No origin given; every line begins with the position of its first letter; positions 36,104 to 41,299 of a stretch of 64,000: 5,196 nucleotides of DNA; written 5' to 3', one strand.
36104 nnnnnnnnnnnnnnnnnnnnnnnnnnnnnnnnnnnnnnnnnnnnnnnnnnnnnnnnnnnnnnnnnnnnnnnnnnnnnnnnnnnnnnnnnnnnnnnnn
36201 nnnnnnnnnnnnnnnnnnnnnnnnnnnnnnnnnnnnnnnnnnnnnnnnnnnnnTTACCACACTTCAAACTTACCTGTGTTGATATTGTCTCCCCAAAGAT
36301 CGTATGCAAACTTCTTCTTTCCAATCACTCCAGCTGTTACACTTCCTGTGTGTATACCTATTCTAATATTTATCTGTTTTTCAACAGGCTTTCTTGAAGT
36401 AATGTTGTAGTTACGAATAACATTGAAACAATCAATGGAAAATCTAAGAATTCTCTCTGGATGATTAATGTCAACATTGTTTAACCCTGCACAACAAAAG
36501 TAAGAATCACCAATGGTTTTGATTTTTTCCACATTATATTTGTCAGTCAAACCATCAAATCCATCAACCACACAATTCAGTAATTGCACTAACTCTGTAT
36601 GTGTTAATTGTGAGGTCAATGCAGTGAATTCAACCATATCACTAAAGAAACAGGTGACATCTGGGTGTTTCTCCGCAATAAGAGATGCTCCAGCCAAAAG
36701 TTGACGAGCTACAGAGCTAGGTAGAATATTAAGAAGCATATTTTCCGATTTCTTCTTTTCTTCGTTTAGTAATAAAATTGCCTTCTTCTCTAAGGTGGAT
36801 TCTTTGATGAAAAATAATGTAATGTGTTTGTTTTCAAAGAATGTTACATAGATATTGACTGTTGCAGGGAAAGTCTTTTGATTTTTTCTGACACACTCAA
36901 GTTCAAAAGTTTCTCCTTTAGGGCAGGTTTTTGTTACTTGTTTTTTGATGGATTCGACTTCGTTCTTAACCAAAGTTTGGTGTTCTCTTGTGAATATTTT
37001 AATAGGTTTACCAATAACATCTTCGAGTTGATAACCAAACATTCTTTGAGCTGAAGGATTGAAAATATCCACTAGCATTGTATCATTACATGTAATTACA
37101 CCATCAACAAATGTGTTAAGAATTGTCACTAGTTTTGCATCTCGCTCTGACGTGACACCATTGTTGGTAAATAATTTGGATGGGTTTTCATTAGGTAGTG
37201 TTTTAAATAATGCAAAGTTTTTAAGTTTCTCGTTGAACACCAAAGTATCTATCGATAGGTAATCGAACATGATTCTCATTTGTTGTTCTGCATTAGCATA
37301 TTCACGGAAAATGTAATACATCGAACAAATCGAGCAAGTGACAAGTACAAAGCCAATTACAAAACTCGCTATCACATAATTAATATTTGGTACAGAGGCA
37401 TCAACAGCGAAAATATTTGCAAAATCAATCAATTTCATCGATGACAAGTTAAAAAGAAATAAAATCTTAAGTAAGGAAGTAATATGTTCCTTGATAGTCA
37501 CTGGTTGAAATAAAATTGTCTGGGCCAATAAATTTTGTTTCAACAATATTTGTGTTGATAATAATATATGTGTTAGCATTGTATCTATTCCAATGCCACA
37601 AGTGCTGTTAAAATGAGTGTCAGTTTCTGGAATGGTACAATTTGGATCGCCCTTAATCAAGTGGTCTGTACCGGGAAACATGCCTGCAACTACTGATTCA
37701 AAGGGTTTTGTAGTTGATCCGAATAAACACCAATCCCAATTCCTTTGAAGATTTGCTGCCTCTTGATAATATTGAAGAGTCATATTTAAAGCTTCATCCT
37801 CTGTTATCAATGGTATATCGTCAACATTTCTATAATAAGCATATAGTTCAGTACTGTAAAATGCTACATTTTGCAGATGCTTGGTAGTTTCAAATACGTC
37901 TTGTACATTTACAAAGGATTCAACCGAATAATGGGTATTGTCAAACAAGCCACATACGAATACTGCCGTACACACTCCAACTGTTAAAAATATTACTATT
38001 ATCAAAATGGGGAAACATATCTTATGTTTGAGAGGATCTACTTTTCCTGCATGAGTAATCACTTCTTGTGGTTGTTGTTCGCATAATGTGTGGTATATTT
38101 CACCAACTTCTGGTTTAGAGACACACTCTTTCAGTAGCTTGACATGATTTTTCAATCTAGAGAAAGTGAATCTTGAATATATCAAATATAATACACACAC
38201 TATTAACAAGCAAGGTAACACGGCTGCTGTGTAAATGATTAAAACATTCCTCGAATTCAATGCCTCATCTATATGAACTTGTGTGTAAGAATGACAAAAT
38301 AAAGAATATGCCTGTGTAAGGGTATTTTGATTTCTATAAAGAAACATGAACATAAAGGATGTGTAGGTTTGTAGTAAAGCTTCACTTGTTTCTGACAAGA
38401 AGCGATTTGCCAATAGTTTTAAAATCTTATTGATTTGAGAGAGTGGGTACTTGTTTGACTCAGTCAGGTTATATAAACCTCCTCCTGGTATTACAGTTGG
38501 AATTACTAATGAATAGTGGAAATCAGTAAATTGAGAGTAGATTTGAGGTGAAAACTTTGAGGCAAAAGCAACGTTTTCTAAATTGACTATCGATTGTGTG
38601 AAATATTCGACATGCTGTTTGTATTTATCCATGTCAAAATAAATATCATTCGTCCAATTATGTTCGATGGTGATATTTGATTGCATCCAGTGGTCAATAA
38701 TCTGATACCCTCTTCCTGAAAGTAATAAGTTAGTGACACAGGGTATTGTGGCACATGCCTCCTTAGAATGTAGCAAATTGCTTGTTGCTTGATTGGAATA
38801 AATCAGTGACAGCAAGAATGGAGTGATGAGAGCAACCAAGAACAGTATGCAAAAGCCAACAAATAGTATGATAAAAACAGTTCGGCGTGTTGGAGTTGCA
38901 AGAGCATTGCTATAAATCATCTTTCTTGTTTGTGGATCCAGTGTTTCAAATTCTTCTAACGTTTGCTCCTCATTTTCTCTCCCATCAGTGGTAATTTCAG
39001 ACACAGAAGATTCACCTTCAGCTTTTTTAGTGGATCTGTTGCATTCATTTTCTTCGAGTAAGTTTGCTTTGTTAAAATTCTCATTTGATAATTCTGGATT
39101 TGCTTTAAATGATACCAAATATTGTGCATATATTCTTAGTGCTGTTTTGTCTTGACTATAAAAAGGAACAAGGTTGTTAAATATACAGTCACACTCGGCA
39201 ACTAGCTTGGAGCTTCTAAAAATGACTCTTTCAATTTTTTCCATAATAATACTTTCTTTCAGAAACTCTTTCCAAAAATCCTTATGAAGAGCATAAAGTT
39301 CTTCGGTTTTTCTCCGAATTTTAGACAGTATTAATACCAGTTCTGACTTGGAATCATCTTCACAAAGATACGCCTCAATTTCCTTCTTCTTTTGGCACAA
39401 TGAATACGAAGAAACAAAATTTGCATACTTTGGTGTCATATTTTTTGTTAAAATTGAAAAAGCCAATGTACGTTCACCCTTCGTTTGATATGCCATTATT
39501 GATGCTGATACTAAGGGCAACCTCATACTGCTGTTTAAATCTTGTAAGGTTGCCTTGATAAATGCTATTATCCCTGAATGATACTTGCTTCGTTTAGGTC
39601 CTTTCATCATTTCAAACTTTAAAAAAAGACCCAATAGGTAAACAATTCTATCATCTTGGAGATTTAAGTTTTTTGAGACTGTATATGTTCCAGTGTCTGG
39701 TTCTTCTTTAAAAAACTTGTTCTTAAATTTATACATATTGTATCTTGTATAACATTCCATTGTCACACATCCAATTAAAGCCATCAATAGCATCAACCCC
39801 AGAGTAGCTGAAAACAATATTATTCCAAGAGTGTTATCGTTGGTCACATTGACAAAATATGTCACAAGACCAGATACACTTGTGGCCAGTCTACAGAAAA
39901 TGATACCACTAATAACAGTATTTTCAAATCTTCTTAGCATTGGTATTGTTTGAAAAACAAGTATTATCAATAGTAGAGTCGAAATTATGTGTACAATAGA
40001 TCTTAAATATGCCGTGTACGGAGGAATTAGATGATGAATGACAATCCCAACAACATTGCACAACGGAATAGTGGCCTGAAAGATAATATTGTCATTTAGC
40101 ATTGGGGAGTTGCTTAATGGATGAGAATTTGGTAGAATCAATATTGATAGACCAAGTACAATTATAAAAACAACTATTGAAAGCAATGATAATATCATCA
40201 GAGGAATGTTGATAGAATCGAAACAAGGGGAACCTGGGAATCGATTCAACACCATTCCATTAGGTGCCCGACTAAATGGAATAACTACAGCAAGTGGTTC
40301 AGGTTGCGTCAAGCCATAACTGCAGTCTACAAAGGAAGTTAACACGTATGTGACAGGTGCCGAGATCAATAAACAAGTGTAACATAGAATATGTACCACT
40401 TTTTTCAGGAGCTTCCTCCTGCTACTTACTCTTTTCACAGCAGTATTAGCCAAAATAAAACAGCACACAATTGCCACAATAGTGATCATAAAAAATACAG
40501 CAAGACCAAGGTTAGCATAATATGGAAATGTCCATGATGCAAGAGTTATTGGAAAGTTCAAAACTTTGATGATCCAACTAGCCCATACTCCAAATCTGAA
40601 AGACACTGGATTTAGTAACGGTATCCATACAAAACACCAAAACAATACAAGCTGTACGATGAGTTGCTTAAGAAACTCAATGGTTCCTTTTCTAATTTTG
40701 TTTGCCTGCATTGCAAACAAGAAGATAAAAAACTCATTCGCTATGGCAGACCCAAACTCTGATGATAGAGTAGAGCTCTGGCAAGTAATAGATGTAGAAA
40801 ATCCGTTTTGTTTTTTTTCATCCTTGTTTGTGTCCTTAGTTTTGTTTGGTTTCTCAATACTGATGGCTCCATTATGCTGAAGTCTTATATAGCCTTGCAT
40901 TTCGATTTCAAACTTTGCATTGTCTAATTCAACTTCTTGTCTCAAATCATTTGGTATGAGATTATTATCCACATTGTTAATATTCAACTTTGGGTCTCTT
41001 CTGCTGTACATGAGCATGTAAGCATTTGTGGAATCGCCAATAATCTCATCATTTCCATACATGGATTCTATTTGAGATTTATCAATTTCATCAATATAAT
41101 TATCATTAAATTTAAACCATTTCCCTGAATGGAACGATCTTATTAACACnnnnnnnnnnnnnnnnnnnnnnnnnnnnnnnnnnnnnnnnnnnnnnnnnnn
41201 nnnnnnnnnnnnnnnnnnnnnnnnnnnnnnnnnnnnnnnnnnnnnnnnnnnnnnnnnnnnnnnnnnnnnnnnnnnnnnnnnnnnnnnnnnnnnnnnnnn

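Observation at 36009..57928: Two paralogous receptor-type PAS-cyclases in inverted orientation bracket a 10-kb block of unrelated genes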

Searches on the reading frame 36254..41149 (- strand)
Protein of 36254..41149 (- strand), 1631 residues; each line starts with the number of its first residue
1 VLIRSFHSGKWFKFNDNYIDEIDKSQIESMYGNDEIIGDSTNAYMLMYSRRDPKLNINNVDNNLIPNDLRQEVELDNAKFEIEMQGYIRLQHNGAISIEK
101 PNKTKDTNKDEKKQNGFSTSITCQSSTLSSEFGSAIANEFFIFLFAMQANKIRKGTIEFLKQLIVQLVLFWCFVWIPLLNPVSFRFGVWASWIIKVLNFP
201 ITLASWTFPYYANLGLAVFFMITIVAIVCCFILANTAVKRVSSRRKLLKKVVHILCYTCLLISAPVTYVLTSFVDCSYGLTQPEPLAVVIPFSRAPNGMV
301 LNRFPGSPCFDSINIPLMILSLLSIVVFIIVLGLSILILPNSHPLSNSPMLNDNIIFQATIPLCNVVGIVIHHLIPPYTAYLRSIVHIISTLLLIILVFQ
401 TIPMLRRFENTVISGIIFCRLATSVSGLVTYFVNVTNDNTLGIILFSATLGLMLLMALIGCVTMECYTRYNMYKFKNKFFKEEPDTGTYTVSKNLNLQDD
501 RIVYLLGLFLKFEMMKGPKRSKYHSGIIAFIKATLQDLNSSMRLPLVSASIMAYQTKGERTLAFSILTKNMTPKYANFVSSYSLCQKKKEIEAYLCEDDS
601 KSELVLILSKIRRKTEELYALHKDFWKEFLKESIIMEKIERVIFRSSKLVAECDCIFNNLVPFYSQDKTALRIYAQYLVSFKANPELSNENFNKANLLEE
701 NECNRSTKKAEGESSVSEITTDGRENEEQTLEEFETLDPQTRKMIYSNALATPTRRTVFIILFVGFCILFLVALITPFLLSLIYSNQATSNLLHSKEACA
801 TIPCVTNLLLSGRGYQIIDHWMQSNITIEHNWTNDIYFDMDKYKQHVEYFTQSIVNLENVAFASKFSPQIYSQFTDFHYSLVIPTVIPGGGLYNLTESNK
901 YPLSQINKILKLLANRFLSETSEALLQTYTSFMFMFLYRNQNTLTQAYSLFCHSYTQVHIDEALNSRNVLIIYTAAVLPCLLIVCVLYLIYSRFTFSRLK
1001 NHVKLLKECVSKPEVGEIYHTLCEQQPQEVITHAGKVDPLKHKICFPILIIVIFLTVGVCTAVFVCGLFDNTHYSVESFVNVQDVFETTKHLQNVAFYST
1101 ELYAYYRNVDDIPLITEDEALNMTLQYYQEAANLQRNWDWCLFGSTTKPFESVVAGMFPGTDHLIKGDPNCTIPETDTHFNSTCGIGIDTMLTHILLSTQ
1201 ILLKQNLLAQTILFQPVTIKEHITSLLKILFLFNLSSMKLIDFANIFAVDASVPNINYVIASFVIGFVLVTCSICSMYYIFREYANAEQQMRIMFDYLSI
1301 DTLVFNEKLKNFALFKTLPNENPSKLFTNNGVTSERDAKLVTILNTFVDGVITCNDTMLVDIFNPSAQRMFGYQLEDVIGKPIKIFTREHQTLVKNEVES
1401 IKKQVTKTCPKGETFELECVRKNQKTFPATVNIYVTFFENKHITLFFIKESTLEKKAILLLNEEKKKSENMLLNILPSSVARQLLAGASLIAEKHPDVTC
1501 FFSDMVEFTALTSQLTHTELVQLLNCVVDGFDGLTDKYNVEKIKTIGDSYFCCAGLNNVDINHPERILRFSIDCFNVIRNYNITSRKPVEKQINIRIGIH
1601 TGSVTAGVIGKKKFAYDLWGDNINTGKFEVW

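Call 5: search_protein_families(library=pfam, proteins=[window:36254-41149:-], max_evalue=0.01)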
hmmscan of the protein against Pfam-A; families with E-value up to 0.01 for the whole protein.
window:36254-41149:- (1631 aa): 5 families
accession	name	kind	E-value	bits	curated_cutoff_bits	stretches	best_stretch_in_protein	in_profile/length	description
PF00211.25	Guanylate_cyc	-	3.1e-36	125.1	21.9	1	1492-1625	3-132/183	Adenylate and Guanylate cyclase catalytic domain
PF13426.13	PAS_9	-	2.4e-13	50.7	27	1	1349-1449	2-99/103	PAS domain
PF25474.1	TPR_TmcB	-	2.4e-09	37.6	27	1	608-702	28-122/125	TmcB, TPR repeats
PF00989.32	PAS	-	2.3e-06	28.1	22.6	1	1339-1441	2-101/113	PAS fold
PF00443.35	UCH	-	0.0027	17.8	23.9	1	3-48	219-254/254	Ubiquitin carboxyl-terminal hydrolase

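Call 11: find_homologous_proteins(query=window:36254-41149:-, max_evalue=1e-10)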
Query window:36254-41149:- (1631 aa): 21 proteins with E <= 1e-10 among 7329 candidates.
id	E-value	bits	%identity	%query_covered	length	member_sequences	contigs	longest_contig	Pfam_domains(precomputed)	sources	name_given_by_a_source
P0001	8.3e-164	565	28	91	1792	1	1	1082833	PF13426.14,PF00211.26,PF25474.2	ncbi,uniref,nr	ncbi:hypothetical protein C9374_007057 [Naegleria lovaniensis]|uniref:Adenylate and Guanylate cyclas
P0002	4.8e-147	510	26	90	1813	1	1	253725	PF13426.14,PF00211.26,PF25474.2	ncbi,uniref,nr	ncbi:hypothetical protein C9374_011659 [Naegleria lovaniensis]|uniref:Adenylate and Guanylate cyclas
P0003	1.1e-139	486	28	94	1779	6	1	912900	PF13426.14,PF00211.26,PF25474.2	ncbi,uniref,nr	ncbi:hypothetical protein FDP41_012829 [Naegleria fowleri]|uniref:Guanylate cyclase domain-containin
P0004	4.0e-89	318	34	30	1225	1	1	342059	PF13426.14,PF00211.26,PF00989.32,PF25474.2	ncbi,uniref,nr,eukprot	ncbi:predicted protein [Naegleria gruberi]|uniref:Predicted protein n=1 Tax=Naegleria gruberi TaxID=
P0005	6.3e-79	284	24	81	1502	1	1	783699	PF13426.14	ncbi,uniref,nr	ncbi:hypothetical protein C9374_012435 [Naegleria lovaniensis]|uniref:PAS domain-containing protein 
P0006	3.5e-29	119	39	11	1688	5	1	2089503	PF07714.24,PF00069.32,PF13185.13,PF07693.21,PF01590.33,PF03109.23,PF00211.26,PF13191.13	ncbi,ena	-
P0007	3.8e-29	119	40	10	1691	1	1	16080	PF07714.24,PF00069.32,PF13185.13,PF07693.21,PF01590.33,PF03109.23,PF00211.26,PF13191.13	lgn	-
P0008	4.8e-29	119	40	11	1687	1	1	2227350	PF07714.24,PF00069.32,PF13185.13,PF07693.21,PF01590.33,PF03109.23,PF00211.26,PF13191.13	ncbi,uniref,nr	ncbi:AAA family ATPase [Ginsengibacter hankyongi]|uniref:AAA family ATPase n=1 Tax=Ginsengibacter ha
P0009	8.2e-29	118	38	10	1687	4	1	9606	PF07714.24,PF00069.32,PF13185.13,PF07693.21,PF01590.33,PF03109.23,PF00211.26,PF01637.25,PF13191.13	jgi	jgi:histidine kinase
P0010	1.4e-28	117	39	10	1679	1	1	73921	PF07714.24,PF00069.32,PF13185.13,PF07693.21,PF01590.33,PF03109.23,PF00211.26,PF13191.13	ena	-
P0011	3.7e-28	116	28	11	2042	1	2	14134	PF16212.12,PF13246.13,PF00211.26,PF16209.11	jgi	jgi:phospholipid-translocating P-type ATPase (flippase)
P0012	4.2e-28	116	39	11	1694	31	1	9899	PF07714.24,PF00069.32,PF13185.13,PF07693.21,PF01590.33,PF03109.23,PF00211.26,PF01637.25,PF13191.13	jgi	-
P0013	7.2e-28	115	34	9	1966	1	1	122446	PF00211.26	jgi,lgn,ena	-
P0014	1.1e-27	114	39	11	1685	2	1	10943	PF07714.24,PF00069.32,PF13185.13,PF07693.21,PF01590.33,PF00211.26,PF13191.13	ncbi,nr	ncbi:MAG TPA: adenylate/guanylate cyclase domain-containing protein, partial [Ginsengibacter sp.]|nr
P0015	1.4e-27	114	42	10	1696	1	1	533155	PF06293.21,PF07714.24,PF00069.32,PF13185.13,PF25201.1,PF01590.33,PF13401.13,PF00211.26,PF13191.13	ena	-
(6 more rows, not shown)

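Call 87: find_encoding_contigs(protein=P0001, flank=10000, max_places=2)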
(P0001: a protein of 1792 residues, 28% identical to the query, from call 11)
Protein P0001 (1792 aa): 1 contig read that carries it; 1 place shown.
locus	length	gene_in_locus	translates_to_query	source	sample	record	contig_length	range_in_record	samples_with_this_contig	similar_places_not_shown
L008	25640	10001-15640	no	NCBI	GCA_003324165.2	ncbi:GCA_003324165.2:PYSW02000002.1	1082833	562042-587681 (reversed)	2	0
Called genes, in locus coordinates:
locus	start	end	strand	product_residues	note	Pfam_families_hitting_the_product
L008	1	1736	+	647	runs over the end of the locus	-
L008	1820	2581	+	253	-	PF01835:MG2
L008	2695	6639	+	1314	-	PF07703:A2M_BRD, PF00207:A2M, PF17973:bMG10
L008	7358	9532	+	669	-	PF00503:G-alpha (faint), PF00651:BTB, PF00025:Arf, PF09439:SRPRB (weak)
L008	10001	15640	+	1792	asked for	PF25474:TPR_TmcB, PF13426:PAS_9, PF00211:Guanylate_cyc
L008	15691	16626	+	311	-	-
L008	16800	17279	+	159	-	PF23564:EF-hand_FSTL1 (faint), PF13499:EF-hand_7, PF00036:EF-hand_1 (faint), PF13405:EF-hand_6 (faint), PF13499:EF-hand_7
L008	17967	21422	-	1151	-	-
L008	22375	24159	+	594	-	PF20917:AsnRS_N, PF01336:tRNA_anti-codon, PF00152:tRNA-synt_2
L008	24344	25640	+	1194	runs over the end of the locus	PF24797:Beta-prop_WDR35_TULP_N, PF25174:Beta-prop_THOC3, PF23381:Beta-prop_IFT122_1st, PF23390:Beta-prop_WDR35_2nd, PF23387:TPR_IFT80_172, PF24762:TPR_IF140-IFT172, PF25295:TPR_IFT122, PF25170:TPR_WDR35, +15 more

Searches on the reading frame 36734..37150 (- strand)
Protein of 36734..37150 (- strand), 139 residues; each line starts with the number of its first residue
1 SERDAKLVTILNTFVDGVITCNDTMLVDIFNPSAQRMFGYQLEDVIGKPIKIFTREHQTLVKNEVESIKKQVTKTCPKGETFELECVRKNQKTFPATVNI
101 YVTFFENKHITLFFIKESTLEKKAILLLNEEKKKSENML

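Call 75: search_solved_structures(query=window:36734-37150:-, max_evalue=0.01)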
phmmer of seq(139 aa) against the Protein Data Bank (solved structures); distinct sequences matched with E-value up to 0.01: 9.
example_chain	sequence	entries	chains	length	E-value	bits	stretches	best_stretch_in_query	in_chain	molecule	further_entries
1d06_A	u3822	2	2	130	7.6e-05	26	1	3-56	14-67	nitrogen fixation regulatory protein fixL | FIXL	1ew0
1s66_L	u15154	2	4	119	0.0012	22.1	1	15-56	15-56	Hypothetical protein yddU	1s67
1v9y_A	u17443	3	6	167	0.0017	21.7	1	15-90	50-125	Heme pas sensor protein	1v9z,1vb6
1y28_A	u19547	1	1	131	0.0048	20.2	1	3-57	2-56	Sensor protein fixL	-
1dp6_A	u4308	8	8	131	0.0052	20.1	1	3-56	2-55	FIXL PROTEIN | SENSOR PROTEIN FIXL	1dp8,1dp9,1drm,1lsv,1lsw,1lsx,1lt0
2cmn_A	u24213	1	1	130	0.0066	19.7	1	3-56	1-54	SENSOR PROTEIN FIXL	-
9bgv_A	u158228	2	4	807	0.0082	19.4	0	15-89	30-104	Oxygen sensor protein DosP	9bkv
9cdr_A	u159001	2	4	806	0.0098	19.2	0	15-55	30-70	Oxygen sensor protein DosP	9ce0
9clo_A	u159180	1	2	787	0.0098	19.2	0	16-89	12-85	Oxygen sensor protein DosP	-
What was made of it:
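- On Heme-binding PAS of the FixL/DosP type (nearest solved sequences): The weak match to FixL (E 8e-5) covers only the N-terminal half (call 75).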
